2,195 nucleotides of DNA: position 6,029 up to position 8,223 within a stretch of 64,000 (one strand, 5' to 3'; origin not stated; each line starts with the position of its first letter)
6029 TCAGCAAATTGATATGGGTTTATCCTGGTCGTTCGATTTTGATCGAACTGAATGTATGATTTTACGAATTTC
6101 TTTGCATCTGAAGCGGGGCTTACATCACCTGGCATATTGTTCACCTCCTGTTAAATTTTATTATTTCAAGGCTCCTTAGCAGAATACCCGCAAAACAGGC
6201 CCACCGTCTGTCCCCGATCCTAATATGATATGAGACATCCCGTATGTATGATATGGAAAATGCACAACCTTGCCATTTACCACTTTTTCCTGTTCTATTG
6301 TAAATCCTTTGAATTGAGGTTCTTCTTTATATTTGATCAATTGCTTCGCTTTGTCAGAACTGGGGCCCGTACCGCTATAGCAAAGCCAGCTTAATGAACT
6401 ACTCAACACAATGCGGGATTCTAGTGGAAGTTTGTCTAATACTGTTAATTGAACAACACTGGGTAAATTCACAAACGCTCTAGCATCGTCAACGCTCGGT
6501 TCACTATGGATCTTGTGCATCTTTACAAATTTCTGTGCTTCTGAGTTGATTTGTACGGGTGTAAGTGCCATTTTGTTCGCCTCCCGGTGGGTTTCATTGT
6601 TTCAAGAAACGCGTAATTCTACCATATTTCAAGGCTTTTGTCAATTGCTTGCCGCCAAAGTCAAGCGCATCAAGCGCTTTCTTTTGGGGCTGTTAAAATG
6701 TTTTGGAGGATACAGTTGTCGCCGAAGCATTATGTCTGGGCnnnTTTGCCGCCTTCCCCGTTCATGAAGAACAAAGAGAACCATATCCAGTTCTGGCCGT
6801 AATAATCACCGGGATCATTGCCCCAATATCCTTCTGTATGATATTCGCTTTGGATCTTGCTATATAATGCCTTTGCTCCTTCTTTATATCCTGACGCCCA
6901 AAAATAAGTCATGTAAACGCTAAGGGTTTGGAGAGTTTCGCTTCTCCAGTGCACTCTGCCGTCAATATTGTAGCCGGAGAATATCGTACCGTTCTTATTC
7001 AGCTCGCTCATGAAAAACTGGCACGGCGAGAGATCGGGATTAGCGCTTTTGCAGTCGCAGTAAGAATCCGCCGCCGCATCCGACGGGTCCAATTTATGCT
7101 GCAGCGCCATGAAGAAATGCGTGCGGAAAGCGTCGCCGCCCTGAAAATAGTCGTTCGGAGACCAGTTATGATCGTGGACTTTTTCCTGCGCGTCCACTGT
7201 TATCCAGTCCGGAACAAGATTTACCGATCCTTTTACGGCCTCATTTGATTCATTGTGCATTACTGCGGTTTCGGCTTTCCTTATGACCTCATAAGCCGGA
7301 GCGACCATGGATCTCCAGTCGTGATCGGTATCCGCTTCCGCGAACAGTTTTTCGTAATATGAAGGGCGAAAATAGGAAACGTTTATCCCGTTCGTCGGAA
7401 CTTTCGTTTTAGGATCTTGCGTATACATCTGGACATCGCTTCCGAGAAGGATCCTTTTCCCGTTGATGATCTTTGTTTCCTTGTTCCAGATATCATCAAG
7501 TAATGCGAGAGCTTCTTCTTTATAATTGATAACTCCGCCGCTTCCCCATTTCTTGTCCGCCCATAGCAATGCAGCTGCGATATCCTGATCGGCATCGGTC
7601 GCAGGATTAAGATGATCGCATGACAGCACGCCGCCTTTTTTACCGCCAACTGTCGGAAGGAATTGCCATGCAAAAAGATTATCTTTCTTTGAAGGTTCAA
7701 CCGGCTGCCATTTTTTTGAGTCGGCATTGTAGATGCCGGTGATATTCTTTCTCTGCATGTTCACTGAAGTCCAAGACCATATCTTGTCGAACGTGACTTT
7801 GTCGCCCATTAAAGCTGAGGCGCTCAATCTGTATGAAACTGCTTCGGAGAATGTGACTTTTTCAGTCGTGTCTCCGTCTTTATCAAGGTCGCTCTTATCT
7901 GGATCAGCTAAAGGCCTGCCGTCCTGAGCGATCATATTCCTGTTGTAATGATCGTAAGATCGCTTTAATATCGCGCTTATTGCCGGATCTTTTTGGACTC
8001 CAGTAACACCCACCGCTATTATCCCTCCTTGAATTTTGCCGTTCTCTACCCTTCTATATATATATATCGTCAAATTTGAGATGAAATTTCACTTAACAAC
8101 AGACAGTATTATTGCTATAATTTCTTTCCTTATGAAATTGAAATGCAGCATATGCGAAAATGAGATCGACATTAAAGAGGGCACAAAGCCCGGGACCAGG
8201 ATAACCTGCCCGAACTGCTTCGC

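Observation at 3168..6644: Radical SAM/SPASM maturase operon with three tandem paralogous substrates that all end in a free C-terminal Cys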

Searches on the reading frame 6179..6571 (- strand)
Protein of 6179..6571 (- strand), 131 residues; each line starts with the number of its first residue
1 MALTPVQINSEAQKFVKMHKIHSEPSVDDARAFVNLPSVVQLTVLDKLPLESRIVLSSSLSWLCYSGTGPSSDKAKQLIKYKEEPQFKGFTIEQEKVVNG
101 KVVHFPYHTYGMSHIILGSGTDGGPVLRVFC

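Call 3: search_protein_families(library=pfam, proteins=[window:6179-6571:-], max_evalue=0.1)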
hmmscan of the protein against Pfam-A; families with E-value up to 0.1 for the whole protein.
window:6179-6571:- (131 aa): 1 family
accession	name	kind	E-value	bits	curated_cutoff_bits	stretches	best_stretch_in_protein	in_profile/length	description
PF00646.38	F-box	-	0.036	14.5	20.5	1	35-58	3-26/43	F-box domain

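Call 4: search_protein_families(library=ncbifam, proteins=[window:6179-6571:-], max_evalue=0.1)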
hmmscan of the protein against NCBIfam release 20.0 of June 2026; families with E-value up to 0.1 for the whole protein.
window:6179-6571:- (131 aa): 0 families

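Call 7: find_homologous_proteins(query=window:6179-6571:-, max_evalue=0.01)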
Query window:6179-6571:- (131 aa): 2 proteins with E <= 0.01 among 11 candidates.
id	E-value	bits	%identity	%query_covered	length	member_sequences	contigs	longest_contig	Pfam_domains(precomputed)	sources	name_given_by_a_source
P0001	2.7e-81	288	100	100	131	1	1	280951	-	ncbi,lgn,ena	-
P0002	2.7e-30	123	55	100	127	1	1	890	-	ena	-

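Call 13: find_homologous_proteins(query=A2, max_evalue=0.1)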
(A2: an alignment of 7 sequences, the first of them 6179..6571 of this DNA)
Query A2 (7 sequences) (131 aa, profile of the alignment): 9 proteins with E <= 0.1 among 1329 candidates.
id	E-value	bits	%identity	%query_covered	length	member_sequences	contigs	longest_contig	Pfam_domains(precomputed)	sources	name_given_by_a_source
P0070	1.2e-46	176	30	95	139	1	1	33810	-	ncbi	-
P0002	3.4e-46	174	55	100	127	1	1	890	-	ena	-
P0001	1.1e-42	163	100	100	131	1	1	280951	-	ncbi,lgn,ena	-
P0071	1.5e-31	127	-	-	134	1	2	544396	-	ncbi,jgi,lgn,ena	ncbi:MAG: hypothetical protein WCW67_07820 [Candidatus Margulisiibacteriota bacterium]|jgi:hypotheti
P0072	6.8e-30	122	28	60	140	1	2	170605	-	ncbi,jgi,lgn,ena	ncbi:MAG: hypothetical protein WC632_03370 [Candidatus Margulisiibacteriota bacterium]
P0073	4.6e-28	116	-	-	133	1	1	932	-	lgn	-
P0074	4.7e-24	103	27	60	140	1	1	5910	-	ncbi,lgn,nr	ncbi:MAG: hypothetical protein PHG97_04755 [Candidatus Margulisbacteria bacterium]|nr:hypothetical p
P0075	1.6e-22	98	-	-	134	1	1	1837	-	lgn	-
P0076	2.0e-15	75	22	82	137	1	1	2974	-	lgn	-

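Call 23: predict_structure(alignment_id=A3)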
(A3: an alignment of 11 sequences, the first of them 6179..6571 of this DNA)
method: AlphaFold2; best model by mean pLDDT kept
length: 131 residues; sequences in the alignment: 11
mean_pLDDT: 90.6   pTM: 0.81
mean pLDDT of the five models: 90.6, 90.2, 89.8, 89.6, 89.3
residues with pLDDT >= 90: 89; 70-90: 38; 50-70: 4; < 50: 0
segments of 3 or more residues with pLDDT < 50: none
pLDDT, mean of each block of 10 residues (from residue 1): 90 91 82 96 93 93 90 96 92 88 90 93 86 87
secondary structure, 60 per line:
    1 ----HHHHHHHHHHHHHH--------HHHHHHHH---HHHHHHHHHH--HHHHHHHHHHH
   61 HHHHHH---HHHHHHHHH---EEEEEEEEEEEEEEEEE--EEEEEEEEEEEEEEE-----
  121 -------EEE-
elements in order: H5-18 H27-34 H38-47 H50-66 H70-78 E82-98 E101-115 E128-130

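Call 26: fold_search(model_id=the predicted structure, library=pdb)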
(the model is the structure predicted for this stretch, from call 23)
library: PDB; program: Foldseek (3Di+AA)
matches with E <= 10: 352; with E <= 0.001: 0
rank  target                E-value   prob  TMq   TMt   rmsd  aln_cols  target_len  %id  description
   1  4ic1_B                6.7e-01  0.08  0.18  0.14  13.3       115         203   16  Crystal structure of SSO0001 (released 2013-01-16)
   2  4bqq_A                6.7e-01  0.06  0.17  0.09  13.9       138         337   14  Protein crystal structure of the N-terminal and recombinase domains of the Streptomyces temperate phage serine recombi (released 2013-06-12)
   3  4bqq_B                7.2e-01  0.08  0.18  0.09  12.7       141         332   13  Protein crystal structure of the N-terminal and recombinase domains of the Streptomyces temperate phage serine recombi (released 2013-06-12)
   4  4ic1_A                7.2e-01  0.08  0.18  0.13  13.3       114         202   18  Crystal structure of SSO0001 (released 2013-01-16)
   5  5xjt_2                7.6e-01  0.13  0.23  0.16   9.1        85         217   10  Crystal Structure of the Gemin2-binding domain of SMN, Gemin2 in Complex with SmD1(1-82)/D2.R61A/F/E/G from Human (released 2018-07-04)
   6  6ah3_D                7.6e-01  0.06  0.18  0.13  18.6       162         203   11  Cryo-EM structure of yeast Ribonuclease P with pre-tRNA substrate (released 2018-10-17)
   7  5xjl_2                9.6e-01  0.13  0.25  0.17  10.4        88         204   14  Crystal Structure of the Gemin2-binding domain of SMN, Gemin2 in Complex with SmD1/D2/F/E/G from Human (released 2018-05-02)
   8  7qfu                  1.0e+00  0.08  0.16  0.14  11.7       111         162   16  Crystal Structure of AtlA catalytic domain from Enterococcus feacalis (released 2022-09-21)
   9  4ic1_G                1.1e+00  0.07  0.19  0.14  13.2       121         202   17  Crystal structure of SSO0001 (released 2013-01-16)
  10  5knb_G                1.2e+00  0.06  0.14  0.12  17.4       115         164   11  Crystal structure of the 2 ADP-bound V1 complex (released 2016-11-02)
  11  3kpa_A                1.2e+00  0.04  0.15  0.14  15.9       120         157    9  Ubiquitin fold modifier conjugating enzyme from Leishmania major (probable) (released 2009-12-01)
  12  8oui_A                1.3e+00  0.04  0.16  0.06  21.0       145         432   16  Complex of ASCT2 with Suppressyn (released 2024-05-01)
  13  3upu_A                1.4e+00  0.05  0.18  0.07  15.0       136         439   16  Crystal structure of the T4 Phage SF1B Helicase Dda (released 2012-06-20)
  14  6g4j_B                1.5e+00  0.08  0.21  0.22   9.5       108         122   13  Structure of the protein kinase YabT from Bacillus subtilis in complex with an alphaREP crystallization helper (released 2019-01-30)
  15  5zi5_A                1.6e+00  0.16  0.26  0.05  10.5        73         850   16  Crystal structure of Legionella pneumophila aminopeptidase A (released 2018-09-19)
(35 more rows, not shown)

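Call 27: search_protein_representatives(alignment_id=A3)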
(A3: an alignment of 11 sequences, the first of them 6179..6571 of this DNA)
Query: 11 sequences, 138 profile positions. Proteins with E-value up to 0.001 (for the whole library): 14; up to 1e-10: 12; up to 1e-30: 7. The best 14 are listed.
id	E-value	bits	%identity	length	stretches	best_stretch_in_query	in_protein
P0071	1.2e-43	164.6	-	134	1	1-138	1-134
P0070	8.2e-42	158.6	-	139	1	5-138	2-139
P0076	1.3e-38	148.3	-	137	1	1-138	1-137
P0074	4.4e-37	143.3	-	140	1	1-132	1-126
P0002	3.5e-33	130.7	-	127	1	1-138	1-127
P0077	4.4e-32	127.1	-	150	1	5-138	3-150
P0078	1.7e-31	125.2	-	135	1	1-138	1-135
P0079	6.0e-27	110.5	-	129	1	5-138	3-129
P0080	1.3e-25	106.1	-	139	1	1-138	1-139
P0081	1.9e-22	95.9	-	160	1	7-138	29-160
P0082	1.8e-17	79.8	-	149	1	11-138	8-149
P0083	1.1e-11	61.1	-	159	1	9-138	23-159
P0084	2.1e-08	50.4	-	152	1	25-138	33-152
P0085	1.0e-07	48.2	-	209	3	28-70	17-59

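Call 29: find_encoding_contigs(protein=P0079, flank=6000, max_places=2)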
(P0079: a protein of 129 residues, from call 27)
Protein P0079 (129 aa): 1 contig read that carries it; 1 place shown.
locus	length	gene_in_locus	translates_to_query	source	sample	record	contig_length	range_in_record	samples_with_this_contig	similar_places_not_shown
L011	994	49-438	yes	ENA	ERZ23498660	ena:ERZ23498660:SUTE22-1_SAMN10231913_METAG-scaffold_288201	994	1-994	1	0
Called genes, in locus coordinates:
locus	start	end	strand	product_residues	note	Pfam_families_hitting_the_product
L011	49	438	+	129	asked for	-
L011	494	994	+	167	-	?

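Call 38: find_encoding_contigs(protein=P0083, flank=6000, max_places=2)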
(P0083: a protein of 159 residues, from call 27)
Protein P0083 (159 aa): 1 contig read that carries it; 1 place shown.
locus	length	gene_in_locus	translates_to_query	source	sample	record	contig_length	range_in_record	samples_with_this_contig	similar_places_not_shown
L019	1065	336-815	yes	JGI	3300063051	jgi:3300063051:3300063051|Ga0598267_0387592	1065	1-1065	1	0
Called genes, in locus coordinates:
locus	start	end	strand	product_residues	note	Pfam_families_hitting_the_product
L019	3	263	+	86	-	?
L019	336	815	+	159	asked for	-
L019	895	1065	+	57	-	?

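Call 39: find_encoding_contigs(protein=P0085, flank=6000, max_places=2)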
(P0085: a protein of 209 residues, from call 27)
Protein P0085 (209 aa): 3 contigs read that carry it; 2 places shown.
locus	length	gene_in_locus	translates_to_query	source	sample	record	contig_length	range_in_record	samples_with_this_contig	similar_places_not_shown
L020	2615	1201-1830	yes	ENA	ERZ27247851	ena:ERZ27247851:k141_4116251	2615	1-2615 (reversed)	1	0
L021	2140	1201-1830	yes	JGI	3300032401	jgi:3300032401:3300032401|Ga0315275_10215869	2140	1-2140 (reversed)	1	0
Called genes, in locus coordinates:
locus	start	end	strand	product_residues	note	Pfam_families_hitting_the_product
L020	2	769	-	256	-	?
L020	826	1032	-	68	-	-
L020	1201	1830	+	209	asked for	-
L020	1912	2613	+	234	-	?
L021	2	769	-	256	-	?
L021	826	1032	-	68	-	-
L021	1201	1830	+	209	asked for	-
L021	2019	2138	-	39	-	?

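Call 40: find_encoding_contigs(protein=P0082, flank=6000, max_places=2)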
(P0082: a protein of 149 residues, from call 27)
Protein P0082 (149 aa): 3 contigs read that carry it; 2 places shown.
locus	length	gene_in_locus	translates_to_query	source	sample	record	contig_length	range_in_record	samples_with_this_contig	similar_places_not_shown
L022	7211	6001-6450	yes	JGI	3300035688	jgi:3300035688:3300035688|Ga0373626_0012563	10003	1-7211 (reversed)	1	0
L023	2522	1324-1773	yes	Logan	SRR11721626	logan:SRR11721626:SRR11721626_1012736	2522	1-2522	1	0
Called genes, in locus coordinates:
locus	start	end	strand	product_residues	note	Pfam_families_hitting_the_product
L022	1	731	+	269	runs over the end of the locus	PF00149:Metallophos, PF13277:YmdB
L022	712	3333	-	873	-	PF00133:tRNA-synt_1, PF09334:tRNA-synt_1g, PF13603:tRNA-synt_1_2, PF09334:tRNA-synt_1g, PF08264:Anticodon_1, PF10458:Val_tRNA-synt_C (weak)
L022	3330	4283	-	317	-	PF07837:FTCD_N, PF02971:FTCD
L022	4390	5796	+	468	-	PF23023:Anti-Pycsar_Apyc1, PF00753:Lactamase_B, PF12706:Lactamase_B_2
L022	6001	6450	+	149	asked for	-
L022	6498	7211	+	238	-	?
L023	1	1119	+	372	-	?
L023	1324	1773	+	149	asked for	-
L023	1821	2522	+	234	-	?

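Call 50: search_protein_families(library=phrogs, proteins=[window:6179-6571:-], max_evalue=0.01)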
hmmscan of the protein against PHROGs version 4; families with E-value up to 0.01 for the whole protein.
window:6179-6571:- (131 aa): 0 families

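Call 57: search_protein_families(library=padloc, proteins=[window:6179-6571:-], max_evalue=0.01)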
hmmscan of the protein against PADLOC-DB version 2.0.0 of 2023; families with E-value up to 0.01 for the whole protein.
window:6179-6571:- (131 aa): 0 families

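Call 58: search_solved_structures(query=A4, max_evalue=10)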
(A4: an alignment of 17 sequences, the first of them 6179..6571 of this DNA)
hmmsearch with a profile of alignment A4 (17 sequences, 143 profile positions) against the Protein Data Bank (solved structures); distinct sequences matched with E-value up to 10: 8.
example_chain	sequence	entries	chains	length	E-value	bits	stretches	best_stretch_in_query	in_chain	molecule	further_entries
5i9f_A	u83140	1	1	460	0.028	17.4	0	14-40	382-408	pentatricopeptide repeat protein dPPR-U10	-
5i9h_A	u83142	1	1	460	0.063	16.3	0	14-41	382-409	pentatricopeptide repeat protein dPPR-U8G2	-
5i9g_C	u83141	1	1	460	0.075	16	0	13-40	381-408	pentatricopeptide repeat protein dPPR-U8C2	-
5i9d_A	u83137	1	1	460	0.13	15.3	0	14-40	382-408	pentatricopeptide repeat protein dPPR-U8A2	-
8fmw_AT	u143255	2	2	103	0.23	14.4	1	61-130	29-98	50S ribosomal protein L21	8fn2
9jm7_B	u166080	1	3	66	0.32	14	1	11-65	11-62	LRD-2V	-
6nj1_A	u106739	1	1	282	0.71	12.9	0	79-115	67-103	Beta-lactamase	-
9l08_A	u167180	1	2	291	8.8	9.3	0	50-89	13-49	Covalently Connected Cytochrome c555 trimer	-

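Call 73: find_encoding_contigs(protein=P0001, flank=1000, max_places=3)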
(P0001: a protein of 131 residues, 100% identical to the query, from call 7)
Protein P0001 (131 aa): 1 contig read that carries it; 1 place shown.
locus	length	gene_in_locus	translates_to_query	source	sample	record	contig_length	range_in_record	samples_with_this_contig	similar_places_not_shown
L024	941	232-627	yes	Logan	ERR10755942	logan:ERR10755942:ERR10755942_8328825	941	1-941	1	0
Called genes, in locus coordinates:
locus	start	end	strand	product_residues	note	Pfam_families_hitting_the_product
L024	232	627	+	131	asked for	-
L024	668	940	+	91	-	?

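Call 78: fold_search(model_id=the predicted structure, library=viral)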
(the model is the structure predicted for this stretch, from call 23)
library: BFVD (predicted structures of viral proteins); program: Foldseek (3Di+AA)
matches with E <= 10: 598; with E <= 0.001: 0
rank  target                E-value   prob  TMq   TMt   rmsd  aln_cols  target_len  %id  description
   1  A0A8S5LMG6            7.3e-02  0.20  0.18  0.17  11.2       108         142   18  Terminase small subunit [Siphoviridae sp. ctkyH28]
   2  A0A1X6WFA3            7.8e-02  0.57  0.29  0.20  13.4       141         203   10  (no name in the UniProt tables at hand)
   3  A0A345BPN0            1.3e-01  0.23  0.22  0.20  10.1       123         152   15  (no name in the UniProt tables at hand)
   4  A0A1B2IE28            2.4e-01  0.18  0.17  0.19  16.5       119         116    8  HTH cro/C1-type domain-containing protein [Erwinia phage vB_EamM_Kwan]
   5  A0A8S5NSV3            2.7e-01  0.15  0.19  0.18  13.0       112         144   12  Uncharacterized protein [Myoviridae sp. ctkmZ20]
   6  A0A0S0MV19            3.3e-01  0.15  0.21  0.17  18.4       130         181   12  Uncharacterized protein [Pseudomonas phage PaMx74]
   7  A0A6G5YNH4            3.7e-01  0.15  0.20  0.11  12.7       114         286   16  (no name in the UniProt tables at hand)
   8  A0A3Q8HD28            3.7e-01  0.10  0.18  0.09  17.4       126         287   17  (no name in the UniProt tables at hand)
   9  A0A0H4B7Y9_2          3.9e-01  0.12  0.21  0.05  15.1       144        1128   14  RNA-directed RNA polymerase L [Jonchet virus]
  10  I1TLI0                3.9e-01  0.07  0.16  0.12  13.6       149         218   13  DUF3310 domain-containing protein [Bacillus phage PBC1]
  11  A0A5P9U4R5            4.4e-01  0.15  0.16  0.13  11.7       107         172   11  (no name in the UniProt tables at hand)
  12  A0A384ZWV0            4.4e-01  0.12  0.20  0.21  12.7       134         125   13  Uncharacterized protein [Dickeya phage vB_DsoM_JA13]
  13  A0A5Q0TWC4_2          4.4e-01  0.10  0.21  0.06  10.6       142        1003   15  RNA-directed RNA polymerase L [Salari virus]
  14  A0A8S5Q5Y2            4.7e-01  0.16  0.22  0.21  12.7       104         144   13  Terminase small subunit [Phage sp. ctIHi3]
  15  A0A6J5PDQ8            4.9e-01  0.14  0.23  0.05  11.9       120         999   13  LT_GEWL domain containing protein [uncultured Caudovirales phage]
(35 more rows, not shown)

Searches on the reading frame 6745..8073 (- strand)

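Call 3: search_protein_families(library=pfam, proteins=[window:6745-8073:-], max_evalue=0.1)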
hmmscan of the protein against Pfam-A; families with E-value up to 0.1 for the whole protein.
window:6745-8073:- (443 aa): 1 family
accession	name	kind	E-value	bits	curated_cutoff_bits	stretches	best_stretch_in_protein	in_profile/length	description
PF01270.23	Glyco_hydro_8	-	6.9e-20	71.8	24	1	38-302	26-232/341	Glycosyl hydrolases family 8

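Call 4: search_protein_families(library=ncbifam, proteins=[window:6745-8073:-], max_evalue=0.1)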
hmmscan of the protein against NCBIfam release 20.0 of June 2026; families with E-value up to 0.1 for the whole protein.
window:6745-8073:- (443 aa): 1 family
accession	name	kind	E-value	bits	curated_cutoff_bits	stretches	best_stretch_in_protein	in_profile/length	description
NF008305.0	PRK11097.1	equivalog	1.7e-14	53.5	299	1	39-333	28-266/378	cellulose synthase complex periplasmic endoglucanase BcsZ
